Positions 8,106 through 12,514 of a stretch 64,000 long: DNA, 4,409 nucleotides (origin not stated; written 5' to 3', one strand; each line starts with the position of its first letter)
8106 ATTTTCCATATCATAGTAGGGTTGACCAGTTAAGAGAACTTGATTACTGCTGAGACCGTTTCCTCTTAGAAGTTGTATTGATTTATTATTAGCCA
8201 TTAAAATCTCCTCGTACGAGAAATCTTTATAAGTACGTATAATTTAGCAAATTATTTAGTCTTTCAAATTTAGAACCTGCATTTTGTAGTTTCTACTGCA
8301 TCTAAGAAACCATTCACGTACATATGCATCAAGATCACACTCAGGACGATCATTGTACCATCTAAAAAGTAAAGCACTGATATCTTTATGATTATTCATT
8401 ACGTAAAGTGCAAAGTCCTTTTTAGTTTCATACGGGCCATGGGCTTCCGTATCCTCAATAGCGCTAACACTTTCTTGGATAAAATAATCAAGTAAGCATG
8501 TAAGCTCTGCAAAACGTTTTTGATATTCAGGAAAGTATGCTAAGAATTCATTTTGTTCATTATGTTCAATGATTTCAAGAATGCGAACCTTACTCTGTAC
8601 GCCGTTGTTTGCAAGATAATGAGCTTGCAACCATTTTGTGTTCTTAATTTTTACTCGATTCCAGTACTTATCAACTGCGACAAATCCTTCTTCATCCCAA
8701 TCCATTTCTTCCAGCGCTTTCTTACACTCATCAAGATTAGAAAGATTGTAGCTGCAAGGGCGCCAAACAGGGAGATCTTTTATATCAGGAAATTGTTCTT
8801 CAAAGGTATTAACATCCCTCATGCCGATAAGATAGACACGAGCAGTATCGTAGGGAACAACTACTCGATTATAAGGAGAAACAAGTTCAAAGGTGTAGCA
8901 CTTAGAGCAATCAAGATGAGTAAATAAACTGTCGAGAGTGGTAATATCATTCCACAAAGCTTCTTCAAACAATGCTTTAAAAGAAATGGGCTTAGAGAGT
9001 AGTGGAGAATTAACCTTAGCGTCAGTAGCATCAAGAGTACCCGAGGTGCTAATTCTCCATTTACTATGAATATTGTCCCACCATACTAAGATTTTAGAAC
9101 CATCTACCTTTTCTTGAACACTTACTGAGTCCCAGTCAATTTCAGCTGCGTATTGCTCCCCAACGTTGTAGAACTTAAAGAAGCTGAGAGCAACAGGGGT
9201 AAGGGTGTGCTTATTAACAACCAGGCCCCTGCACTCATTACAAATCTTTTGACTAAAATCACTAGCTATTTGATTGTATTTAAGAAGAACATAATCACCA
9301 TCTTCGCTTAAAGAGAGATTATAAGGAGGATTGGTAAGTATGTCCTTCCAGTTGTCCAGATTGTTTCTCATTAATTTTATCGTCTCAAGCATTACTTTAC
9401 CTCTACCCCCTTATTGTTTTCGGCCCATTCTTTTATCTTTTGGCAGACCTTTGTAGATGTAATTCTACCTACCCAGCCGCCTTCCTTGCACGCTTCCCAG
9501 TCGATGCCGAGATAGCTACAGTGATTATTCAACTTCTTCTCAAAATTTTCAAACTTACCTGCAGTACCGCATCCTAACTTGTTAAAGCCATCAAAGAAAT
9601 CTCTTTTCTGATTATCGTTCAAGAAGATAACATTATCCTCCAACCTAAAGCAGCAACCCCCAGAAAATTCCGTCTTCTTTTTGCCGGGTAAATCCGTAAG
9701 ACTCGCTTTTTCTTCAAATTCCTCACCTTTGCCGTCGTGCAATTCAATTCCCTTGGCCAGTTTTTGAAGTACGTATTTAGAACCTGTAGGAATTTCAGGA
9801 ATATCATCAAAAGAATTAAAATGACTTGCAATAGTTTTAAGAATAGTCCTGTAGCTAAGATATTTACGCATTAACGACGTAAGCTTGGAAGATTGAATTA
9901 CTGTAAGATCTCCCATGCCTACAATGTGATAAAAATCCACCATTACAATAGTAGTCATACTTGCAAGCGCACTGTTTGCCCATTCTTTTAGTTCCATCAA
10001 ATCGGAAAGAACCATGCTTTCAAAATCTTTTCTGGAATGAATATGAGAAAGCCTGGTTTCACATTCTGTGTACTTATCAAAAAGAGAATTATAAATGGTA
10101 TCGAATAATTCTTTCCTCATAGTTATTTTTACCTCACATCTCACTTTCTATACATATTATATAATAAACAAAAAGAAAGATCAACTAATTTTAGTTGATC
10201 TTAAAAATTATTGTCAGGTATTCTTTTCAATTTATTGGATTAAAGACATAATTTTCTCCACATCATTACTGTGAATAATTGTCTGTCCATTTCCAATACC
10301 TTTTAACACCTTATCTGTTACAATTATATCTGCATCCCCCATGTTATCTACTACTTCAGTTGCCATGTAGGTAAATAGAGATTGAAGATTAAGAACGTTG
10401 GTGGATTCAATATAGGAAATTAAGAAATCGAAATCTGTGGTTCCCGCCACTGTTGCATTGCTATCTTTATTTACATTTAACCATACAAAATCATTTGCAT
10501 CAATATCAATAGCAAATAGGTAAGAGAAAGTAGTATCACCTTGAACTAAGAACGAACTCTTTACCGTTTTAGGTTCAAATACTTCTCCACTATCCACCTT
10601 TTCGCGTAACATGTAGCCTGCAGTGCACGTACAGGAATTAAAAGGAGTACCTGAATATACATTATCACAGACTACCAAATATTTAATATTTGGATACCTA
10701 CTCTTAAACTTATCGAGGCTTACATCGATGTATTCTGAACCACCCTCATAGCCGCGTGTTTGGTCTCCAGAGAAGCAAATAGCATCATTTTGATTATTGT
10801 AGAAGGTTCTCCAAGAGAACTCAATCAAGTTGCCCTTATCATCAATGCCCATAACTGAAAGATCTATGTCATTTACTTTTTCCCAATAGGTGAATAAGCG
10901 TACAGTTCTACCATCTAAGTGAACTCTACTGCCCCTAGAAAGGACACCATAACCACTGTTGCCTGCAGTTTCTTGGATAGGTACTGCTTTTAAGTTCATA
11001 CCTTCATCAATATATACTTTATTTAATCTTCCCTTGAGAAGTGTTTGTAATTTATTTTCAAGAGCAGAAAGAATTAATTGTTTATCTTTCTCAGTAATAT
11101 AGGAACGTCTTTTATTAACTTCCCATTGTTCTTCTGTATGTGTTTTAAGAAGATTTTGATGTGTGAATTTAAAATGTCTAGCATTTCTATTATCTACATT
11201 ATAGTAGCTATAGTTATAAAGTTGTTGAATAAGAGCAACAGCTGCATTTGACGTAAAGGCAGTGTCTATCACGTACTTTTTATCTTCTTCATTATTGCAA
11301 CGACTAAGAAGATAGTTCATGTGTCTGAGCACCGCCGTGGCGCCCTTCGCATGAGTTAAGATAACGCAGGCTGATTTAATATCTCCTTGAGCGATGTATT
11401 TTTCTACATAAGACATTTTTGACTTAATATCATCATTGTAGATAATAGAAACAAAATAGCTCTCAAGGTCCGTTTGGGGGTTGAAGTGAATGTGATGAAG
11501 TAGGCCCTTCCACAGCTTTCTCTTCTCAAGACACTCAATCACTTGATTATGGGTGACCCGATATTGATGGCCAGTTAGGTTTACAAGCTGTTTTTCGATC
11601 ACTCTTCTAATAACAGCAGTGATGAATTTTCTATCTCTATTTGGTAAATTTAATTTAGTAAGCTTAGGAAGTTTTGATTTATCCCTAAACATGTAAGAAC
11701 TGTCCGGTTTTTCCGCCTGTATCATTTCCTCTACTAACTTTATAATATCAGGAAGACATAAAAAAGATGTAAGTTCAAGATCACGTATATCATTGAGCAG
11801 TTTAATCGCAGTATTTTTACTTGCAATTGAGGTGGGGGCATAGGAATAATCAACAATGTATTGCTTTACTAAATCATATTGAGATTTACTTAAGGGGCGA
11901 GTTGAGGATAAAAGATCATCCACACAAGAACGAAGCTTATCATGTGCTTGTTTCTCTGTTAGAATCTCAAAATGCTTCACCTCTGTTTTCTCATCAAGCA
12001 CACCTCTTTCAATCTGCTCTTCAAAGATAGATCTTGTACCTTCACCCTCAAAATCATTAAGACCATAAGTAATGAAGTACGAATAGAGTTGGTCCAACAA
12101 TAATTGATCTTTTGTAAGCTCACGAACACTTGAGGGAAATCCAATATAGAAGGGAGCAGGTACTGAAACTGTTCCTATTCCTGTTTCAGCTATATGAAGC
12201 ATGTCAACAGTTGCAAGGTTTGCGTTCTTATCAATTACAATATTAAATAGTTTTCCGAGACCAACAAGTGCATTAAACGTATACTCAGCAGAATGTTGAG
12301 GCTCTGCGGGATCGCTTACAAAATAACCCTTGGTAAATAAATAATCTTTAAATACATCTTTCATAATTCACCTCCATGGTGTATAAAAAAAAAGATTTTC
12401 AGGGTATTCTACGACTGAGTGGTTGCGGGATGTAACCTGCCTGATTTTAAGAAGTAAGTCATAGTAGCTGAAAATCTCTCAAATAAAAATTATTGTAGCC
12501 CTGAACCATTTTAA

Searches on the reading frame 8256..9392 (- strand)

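Call 86: search_protein_families(library=phrogs, proteins=[window:8256-9392:-], max_evalue=0.00001)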
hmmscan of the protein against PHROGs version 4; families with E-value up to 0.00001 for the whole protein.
window:8256-9392:- (378 aa): 1 family
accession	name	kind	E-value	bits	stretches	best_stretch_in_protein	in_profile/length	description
phrog_562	-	tail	6.3e-43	148.1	1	29-351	30-352/377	RNA ligase and tail fiber protein attachment catalyst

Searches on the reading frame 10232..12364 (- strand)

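Call 86: search_protein_families(library=phrogs, proteins=[window:10232-12364:-], max_evalue=0.00001)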
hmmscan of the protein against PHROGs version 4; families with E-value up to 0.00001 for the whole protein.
window:10232-12364:- (710 aa): 1 family
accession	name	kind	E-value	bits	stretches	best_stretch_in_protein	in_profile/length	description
phrog_33734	-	unknown function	8.9e-21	75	1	281-638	307-687/764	-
